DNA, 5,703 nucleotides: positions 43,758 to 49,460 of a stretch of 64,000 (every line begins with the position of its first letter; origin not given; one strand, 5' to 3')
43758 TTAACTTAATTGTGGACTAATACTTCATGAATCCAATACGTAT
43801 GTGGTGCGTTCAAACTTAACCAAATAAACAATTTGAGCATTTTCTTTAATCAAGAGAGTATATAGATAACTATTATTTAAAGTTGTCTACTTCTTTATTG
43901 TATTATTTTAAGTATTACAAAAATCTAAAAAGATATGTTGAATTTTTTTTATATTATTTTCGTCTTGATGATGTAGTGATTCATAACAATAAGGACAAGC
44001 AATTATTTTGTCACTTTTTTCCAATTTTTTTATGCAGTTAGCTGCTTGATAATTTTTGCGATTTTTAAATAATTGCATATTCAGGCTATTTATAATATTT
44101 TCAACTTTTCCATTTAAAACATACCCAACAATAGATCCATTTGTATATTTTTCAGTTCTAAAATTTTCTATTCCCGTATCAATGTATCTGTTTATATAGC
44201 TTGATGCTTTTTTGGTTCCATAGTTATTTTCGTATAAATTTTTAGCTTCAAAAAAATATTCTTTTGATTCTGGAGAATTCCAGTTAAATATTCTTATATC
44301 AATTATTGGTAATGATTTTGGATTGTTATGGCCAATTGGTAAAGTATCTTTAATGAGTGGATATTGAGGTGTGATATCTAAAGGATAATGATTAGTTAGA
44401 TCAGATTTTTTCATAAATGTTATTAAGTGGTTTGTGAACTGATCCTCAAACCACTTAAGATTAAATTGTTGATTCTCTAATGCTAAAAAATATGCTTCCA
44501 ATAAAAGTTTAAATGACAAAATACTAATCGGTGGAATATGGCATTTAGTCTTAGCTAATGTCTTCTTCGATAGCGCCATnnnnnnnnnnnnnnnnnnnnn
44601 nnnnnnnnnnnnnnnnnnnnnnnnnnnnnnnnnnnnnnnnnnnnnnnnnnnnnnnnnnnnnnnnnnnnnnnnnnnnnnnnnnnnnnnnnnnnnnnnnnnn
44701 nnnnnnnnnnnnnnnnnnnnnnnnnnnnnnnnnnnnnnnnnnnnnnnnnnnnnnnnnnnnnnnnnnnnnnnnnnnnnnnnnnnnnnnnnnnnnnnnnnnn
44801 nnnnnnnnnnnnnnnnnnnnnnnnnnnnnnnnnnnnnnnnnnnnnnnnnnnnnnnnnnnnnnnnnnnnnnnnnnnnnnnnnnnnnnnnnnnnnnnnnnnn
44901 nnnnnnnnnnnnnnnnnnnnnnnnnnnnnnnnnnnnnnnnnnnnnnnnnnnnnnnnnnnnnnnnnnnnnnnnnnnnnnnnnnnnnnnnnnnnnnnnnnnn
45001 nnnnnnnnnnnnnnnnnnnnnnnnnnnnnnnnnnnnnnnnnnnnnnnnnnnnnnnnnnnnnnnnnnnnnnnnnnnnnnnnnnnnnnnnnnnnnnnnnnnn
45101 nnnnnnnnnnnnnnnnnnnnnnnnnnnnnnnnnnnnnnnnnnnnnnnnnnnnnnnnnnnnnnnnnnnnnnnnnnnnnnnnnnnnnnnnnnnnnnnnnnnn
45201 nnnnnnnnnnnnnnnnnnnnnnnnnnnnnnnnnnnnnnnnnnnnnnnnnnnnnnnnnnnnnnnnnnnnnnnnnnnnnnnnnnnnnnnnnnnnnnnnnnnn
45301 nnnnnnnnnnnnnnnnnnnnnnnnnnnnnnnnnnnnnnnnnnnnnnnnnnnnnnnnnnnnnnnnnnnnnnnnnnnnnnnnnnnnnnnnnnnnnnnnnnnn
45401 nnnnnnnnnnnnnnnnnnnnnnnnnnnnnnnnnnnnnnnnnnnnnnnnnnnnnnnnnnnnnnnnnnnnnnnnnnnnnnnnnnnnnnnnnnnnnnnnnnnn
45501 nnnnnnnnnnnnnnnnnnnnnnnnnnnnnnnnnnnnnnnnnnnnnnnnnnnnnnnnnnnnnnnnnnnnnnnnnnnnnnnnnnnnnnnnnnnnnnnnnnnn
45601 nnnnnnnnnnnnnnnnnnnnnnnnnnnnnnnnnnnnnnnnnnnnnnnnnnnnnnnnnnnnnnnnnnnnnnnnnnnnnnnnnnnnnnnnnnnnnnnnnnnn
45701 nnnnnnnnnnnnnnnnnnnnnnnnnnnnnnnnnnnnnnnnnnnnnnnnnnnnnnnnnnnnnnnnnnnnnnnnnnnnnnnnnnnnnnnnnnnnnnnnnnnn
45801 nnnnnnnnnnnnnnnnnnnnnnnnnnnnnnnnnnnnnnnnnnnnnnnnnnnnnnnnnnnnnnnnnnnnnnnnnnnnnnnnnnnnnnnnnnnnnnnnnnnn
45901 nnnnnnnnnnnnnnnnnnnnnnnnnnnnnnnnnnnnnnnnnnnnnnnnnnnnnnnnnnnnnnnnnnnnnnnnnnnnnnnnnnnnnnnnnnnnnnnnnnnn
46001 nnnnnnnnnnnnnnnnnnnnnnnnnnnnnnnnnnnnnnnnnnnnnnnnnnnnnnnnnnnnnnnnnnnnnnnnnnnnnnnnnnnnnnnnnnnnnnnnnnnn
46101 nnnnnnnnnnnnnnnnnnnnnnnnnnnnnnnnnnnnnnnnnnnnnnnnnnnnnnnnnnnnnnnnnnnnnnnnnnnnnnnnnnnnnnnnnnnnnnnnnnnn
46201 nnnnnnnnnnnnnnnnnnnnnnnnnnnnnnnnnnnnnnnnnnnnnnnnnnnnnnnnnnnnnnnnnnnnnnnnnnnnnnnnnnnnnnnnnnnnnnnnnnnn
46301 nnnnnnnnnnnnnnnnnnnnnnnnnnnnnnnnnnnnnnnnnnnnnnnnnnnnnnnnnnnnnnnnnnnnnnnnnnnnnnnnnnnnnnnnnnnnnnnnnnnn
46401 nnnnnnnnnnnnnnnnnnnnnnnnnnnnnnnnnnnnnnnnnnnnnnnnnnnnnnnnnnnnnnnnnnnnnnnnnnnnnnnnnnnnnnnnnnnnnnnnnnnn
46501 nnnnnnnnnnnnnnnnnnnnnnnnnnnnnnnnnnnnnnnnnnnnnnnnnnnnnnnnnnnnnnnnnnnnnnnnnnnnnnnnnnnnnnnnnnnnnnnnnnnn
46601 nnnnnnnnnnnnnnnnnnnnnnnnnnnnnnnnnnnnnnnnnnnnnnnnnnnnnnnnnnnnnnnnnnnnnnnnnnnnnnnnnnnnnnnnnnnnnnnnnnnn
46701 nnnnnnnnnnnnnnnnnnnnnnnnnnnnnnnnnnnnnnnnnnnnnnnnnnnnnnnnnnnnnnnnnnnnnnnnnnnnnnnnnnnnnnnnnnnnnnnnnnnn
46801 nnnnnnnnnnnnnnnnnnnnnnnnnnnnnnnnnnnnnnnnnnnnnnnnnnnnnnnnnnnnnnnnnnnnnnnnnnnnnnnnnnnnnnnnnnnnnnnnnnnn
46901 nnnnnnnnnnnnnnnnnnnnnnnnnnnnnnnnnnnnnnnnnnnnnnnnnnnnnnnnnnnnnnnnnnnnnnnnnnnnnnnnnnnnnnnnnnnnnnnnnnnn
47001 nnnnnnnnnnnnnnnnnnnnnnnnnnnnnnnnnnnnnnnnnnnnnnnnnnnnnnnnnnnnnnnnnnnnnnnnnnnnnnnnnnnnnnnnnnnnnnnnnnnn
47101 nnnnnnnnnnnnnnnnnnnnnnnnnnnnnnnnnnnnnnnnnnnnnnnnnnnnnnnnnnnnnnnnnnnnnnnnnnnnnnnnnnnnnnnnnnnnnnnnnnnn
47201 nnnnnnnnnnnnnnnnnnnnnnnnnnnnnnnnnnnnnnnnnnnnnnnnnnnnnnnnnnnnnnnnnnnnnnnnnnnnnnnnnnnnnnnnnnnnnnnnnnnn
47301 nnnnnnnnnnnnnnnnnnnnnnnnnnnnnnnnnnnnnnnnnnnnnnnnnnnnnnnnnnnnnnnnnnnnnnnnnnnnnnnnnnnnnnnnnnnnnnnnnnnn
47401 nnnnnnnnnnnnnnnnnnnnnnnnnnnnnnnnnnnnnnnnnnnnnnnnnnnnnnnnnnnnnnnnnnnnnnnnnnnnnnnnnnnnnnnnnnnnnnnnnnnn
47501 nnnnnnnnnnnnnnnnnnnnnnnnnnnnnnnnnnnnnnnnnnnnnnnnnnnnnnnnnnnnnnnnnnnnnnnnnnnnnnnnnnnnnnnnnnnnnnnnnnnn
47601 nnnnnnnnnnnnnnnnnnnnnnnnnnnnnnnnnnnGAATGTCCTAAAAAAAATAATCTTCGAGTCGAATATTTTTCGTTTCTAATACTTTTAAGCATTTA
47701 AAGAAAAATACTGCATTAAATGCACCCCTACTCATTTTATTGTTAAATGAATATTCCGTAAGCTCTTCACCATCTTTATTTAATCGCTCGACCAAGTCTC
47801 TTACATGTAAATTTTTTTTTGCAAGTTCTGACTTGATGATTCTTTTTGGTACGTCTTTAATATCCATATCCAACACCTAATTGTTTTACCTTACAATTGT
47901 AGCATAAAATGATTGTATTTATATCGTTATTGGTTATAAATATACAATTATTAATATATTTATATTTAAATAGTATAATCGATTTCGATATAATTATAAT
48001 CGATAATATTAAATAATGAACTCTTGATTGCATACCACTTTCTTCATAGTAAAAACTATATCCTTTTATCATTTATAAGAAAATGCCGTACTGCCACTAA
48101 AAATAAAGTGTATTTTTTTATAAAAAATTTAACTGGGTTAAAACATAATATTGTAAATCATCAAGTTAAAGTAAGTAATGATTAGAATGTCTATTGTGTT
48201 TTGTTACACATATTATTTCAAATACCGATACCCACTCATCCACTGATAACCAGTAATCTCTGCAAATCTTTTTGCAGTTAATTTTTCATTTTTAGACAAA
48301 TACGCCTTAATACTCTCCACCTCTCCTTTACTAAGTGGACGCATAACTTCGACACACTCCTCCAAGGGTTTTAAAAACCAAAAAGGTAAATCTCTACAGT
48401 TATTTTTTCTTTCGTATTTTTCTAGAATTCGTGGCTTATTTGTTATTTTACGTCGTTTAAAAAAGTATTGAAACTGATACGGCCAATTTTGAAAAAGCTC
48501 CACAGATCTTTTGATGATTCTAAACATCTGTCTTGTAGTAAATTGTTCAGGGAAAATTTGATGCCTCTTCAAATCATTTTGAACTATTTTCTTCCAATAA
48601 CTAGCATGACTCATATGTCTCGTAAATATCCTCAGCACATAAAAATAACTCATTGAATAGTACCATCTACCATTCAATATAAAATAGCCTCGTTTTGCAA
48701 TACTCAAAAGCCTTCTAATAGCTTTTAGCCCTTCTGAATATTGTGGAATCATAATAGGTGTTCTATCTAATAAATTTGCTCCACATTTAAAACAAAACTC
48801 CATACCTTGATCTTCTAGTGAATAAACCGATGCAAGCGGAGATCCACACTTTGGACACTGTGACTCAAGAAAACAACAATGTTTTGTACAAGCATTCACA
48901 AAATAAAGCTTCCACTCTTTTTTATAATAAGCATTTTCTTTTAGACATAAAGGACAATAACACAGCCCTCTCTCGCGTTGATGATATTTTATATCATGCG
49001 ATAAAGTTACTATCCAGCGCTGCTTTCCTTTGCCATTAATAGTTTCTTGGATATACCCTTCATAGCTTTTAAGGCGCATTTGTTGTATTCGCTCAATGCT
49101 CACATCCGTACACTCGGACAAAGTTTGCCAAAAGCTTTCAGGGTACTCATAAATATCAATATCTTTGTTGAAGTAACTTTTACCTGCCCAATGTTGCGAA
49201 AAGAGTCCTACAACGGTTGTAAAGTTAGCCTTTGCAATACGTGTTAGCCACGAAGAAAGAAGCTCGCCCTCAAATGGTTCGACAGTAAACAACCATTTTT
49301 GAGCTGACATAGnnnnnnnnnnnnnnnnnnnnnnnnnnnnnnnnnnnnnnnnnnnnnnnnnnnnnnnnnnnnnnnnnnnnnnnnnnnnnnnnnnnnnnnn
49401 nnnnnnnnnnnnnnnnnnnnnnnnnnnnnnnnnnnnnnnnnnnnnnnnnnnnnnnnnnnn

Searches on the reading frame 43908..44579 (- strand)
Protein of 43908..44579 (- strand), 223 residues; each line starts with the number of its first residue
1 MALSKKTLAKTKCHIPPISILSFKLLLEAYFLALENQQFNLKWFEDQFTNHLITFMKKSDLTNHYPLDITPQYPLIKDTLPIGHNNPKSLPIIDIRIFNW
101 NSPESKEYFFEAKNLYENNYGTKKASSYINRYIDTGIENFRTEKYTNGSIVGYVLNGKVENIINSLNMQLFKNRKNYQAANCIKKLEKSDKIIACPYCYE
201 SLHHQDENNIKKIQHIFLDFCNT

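Call 5: search_protein_families(library=pfam, proteins=[window:43908-44579:-], max_evalue=0.01)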
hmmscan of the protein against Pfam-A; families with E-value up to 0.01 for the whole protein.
window:43908-44579:- (223 aa): 0 families

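Call 7: search_protein_families(library=ncbifam, proteins=[window:43908-44579:-], max_evalue=0.1)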
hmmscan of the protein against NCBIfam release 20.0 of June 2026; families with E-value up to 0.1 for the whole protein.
window:43908-44579:- (223 aa): 0 families

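Call 8: search_protein_families(library=padloc, proteins=[window:43908-44579:-], max_evalue=0.01)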
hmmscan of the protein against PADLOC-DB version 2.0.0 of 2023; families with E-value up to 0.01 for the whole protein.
window:43908-44579:- (223 aa): 1 family
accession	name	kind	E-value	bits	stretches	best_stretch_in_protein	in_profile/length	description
PDLC00355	PtuB1|PtuB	-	0.0021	15.8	1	168-216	25-72/263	Unknown function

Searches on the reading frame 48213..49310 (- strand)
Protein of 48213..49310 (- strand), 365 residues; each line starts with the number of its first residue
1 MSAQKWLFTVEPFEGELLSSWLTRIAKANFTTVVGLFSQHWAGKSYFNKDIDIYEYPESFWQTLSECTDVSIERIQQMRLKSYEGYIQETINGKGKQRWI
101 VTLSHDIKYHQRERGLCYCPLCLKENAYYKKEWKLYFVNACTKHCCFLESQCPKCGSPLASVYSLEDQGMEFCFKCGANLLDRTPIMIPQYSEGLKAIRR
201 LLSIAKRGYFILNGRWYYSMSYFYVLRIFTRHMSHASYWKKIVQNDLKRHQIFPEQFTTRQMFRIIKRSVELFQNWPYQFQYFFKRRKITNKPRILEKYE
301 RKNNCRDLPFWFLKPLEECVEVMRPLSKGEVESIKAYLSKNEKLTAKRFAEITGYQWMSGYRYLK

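Call 6: search_protein_families(library=pfam, proteins=[window:48213-49310:-], max_evalue=0.01)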
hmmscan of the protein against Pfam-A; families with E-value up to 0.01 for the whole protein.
window:48213-49310:- (365 aa): 1 family
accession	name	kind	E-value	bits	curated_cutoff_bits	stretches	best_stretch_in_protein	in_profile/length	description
PF06527.16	TniQ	-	6.2e-21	76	27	1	8-148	2-142/142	TniQ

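Call 7: search_protein_families(library=ncbifam, proteins=[window:48213-49310:-], max_evalue=0.1)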
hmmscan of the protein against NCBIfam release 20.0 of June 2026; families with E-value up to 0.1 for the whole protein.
window:48213-49310:- (365 aa): 0 families

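Call 39: find_related_loci(query=window:48213-49310:-, collection=genome_contigs, flank=10000)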
Query window:48213-49310:- (365 aa) in genome_contigs; peptide patterns used: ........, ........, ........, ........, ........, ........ (x = any residue, [..] = any of these).
27 stretches matched a pattern, but none encodes a relative of the query by tblastn (E <= 1e-3).

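Call 50: find_homologous_proteins(query=window:48213-49310:-)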
Query window:48213-49310:- (365 aa): 34 proteins with E <= 0.001 among 694 candidates.
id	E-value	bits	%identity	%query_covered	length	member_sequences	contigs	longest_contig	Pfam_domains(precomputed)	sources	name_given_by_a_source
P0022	1.8e-217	740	85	100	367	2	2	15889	PF06527.17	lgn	-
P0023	1.0e-215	734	85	100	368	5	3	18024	PF06527.17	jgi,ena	-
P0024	7.7e-205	698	81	100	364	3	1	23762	PF06527.17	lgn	-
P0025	4.9e-204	696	79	100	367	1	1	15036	PF06527.17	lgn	-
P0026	7.0e-199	679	79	100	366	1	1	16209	PF06527.17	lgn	-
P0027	3.7e-194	663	77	100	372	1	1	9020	PF06527.17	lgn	-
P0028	1.3e-191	655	75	100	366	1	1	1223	PF06527.17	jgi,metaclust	metaclust:\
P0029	2.1e-93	331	43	99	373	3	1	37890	PF06527.17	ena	-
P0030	1.1e-39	155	32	82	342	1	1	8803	PF06527.17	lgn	-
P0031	4.8e-39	153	36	75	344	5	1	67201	PF06527.17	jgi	jgi:hypothetical protein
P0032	2.6e-36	144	30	96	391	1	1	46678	PF06527.17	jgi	jgi:hypothetical protein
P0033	4.6e-36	143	30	93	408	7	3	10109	PF06527.17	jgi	jgi:hypothetical protein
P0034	8.8e-36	142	29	85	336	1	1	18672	PF06527.17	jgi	jgi:hypothetical protein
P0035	2.8e-35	140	31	97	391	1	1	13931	PF06527.17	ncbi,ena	-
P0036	9.3e-35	138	33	82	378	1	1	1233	PF06527.17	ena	-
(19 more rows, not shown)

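Call 51: find_encoding_contigs(protein=P0024, flank=10000, max_places=2)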
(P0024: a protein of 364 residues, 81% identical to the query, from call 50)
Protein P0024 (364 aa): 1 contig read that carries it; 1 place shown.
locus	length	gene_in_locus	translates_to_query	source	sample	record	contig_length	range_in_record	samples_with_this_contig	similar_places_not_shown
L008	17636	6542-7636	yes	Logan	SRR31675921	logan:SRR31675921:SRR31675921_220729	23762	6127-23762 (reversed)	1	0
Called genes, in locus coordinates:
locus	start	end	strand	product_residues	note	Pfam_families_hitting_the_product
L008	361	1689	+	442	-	-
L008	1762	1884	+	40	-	-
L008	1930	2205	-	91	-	-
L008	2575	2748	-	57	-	-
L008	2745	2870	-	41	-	-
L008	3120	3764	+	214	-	PF08722:Tn7_TnsA-like_N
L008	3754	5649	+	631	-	PF09039:HTH_Tnp_Mu_2, PF09299:Mu-transpos_C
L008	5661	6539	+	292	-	PF05621:TniB, PF13401:AAA_22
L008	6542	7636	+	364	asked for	PF06527:TniQ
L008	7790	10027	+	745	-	PF02518:HATPase_c (weak), PF13589:HATPase_c_3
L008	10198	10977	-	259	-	-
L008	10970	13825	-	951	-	PF00580:UvrD-helicase, PF01443:Viral_helicase1 (faint), PF13245:AAA_19, PF13604:AAA_30 (faint), PF13361:UvrD_C, PF13538:UvrD_C_2 (faint), PF12705:PDDEXK_1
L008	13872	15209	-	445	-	PF01555:N6_N4_Mtase (weak), PF02086:MethyltransfD12 (faint)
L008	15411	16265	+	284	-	PF03372:Exo_endo_phos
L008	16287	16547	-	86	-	-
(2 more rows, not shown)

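Call 52: find_encoding_contigs(protein=P0029, flank=10000, max_places=2)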
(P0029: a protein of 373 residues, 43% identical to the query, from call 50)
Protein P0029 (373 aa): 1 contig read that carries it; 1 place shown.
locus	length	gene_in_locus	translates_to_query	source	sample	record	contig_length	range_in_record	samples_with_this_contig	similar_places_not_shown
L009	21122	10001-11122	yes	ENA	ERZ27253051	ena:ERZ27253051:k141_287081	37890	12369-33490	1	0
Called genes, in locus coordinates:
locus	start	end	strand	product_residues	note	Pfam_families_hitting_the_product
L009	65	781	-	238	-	-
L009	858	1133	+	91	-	-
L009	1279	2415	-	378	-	-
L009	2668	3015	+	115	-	-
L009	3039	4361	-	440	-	-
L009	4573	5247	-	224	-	PF13541:ChlI, PF01078:Mg_chelatase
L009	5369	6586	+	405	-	PF01972:SDH_protease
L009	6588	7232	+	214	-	PF08722:Tn7_TnsA-like_N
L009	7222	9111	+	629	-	PF09039:HTH_Tnp_Mu_2 (weak), PF00665:rve (faint), PF09299:Mu-transpos_C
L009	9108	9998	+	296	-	PF05621:TniB, PF13401:AAA_22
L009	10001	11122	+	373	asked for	PF06527:TniQ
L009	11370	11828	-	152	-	PF14464:Prok-JAB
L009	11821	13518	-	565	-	PF00899:ThiF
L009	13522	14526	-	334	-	PF18144:SMODS, PF21654:DncV-like_NTFase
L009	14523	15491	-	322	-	PF01734:Patatin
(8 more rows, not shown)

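Call 53: find_encoding_contigs(protein=P0031, flank=10000, max_places=2)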
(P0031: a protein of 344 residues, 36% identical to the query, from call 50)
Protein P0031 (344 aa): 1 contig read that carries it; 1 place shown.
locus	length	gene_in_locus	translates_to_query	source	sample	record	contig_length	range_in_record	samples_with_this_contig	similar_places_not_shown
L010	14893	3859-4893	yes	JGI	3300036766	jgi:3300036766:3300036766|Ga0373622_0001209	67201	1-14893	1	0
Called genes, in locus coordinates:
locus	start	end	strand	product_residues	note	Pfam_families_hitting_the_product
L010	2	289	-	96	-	?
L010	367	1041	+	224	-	PF08722:Tn7_TnsA-like_N, PF08721:Tn7_Tnp_TnsA_C (weak)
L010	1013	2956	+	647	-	PF13518:HTH_28 (weak)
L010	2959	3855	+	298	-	PF05621:TniB, PF13401:AAA_22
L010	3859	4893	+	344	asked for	PF06527:TniQ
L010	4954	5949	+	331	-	-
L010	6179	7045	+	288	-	PF00069:Pkinase, PF07714:PK_Tyr_Ser-Thr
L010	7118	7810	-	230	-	-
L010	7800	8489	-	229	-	PF13274:SocA_Panacea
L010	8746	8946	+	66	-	-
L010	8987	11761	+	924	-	PF02384:N6_Mtase (weak), PF20473:MmeI_Mtase, PF07669:Eco57I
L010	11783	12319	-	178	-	-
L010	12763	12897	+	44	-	-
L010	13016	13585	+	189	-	PF03692:CxxCxxCC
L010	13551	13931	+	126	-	PF12796:Ank_2, PF13857:Ank_5, PF00023:Ank, PF13606:Ank_3, PF13637:Ank_4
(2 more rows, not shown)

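Call 110: predict_structure(alignment_id=A4)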
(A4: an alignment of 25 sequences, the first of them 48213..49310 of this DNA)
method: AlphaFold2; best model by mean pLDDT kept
length: 365 residues; sequences in the alignment: 25
mean_pLDDT: 84.0   pTM: 0.79
mean pLDDT of the five models: 84.0, 83.0, 83.0, 82.0, 79.7
residues with pLDDT >= 90: 159; 70-90: 148; 50-70: 56; < 50: 2
segments of 3 or more residues with pLDDT < 50: none
pLDDT, mean of each block of 10 residues (from residue 1): 81 94 91 88 81 91 95 96 93 82 67 80 92 94 95 87 70 88 93 96 96 92 92 70 52 69 92 90 78 69 76 81 70 90 87 72 78
secondary structure, 60 per line:
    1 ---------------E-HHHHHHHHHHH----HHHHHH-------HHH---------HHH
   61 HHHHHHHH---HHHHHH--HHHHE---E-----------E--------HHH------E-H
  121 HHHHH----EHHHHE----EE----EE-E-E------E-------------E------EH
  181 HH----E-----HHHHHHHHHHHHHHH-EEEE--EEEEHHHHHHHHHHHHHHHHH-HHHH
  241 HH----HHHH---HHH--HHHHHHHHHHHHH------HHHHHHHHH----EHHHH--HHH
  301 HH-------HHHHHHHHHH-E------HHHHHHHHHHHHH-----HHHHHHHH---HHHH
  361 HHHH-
elements in order: H18-28 H33-38 H58-68 H72-77 H80-83 H120-125 H131-134 H193-207 E209-212 E215-218 H219-235 H237-242 H247-250 H259-271 H278-286 H292-295 H298-302 H310-319 H328-340 H346-353 H357-364

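Call 113: fold_search(model_id=the predicted structure, library=pdb)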
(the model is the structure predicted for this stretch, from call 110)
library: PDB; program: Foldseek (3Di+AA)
matches with E <= 10: 70; with E <= 0.001: 14
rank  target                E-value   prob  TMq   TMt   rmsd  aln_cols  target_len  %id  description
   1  9gs9_I                6.7e-07  1.00  0.48  0.45  12.5       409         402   17  Tn7016 PseCAST QCascade (released 2024-10-16)
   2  8fcu_P                8.3e-07  1.00  0.41  0.45   9.5       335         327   16  Cryo-EM structure of Cascade-DNA-TniQ-TnsC complex in type I-B CAST system (released 2023-08-09)
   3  9gs9_J                2.6e-06  1.00  0.45  0.42  12.7       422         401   16  Tn7016 PseCAST QCascade (released 2024-10-16)
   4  8bd5_Q                1.4e-05  1.00  0.31  0.63   5.2       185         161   22  Cas12k-sgRNA-dsDNA-S15-TniQ-TnsC transposon recruitment complex (released 2022-12-28)
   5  8v32_J                1.8e-05  1.00  0.41  0.34  16.2       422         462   12  TnsD-TnsC-DNA complex (released 2024-10-16)
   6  7svu_X                1.9e-05  1.00  0.33  0.66   4.8       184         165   19  TnsBctd-TnsC-TniQ complex (released 2022-11-23)
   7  7n6i_A                2.8e-05  1.00  0.30  0.65   4.9       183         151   21  ATP-bound TnsC-TniQ complex from ShCAST system (released 2021-07-28)
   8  6v9q_J                3.5e-05  1.00  0.36  0.35   9.3       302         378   16  Cryo-EM structure of Cascade-TniQ binary complex (released 2020-01-29)
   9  6uvn_I                3.9e-05  1.00  0.35  0.34   8.9       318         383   18  CryoEM structure of VcCascasde-TniQ complex (released 2020-01-29)
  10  6v9p                  4.1e-05  1.00  0.32  0.32  10.6       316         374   20  Crystal structure of the transposition protein TniQ (released 2020-01-29)
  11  6lnd                  8.4e-05  1.00  0.33  0.32  10.1       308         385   17  Crystal structure of transposition protein TniQ (released 2020-02-19)
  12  8ea3_Q                1.2e-04  1.00  0.31  0.63   5.2       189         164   20  V-K CAST Transpososome from Scytonema hofmanni, major configuration (released 2022-11-30)
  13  7oxd                  1.2e-04  1.00  0.29  0.63   5.6       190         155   18  Crystal structure of Scytonema hofmanni transposition protein TniQ (released 2021-12-01)
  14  6uvn_J                4.6e-04  1.00  0.35  0.33   8.3       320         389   18  CryoEM structure of VcCascasde-TniQ complex (released 2020-01-29)
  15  9vtp_J                2.4e-03  0.97  0.33  0.33  14.1       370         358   14  Target DNA-bound type I-F3 TniQ-Cascade of Vibrio parahaemolyticus in partial R-loop state (released 2026-02-11)
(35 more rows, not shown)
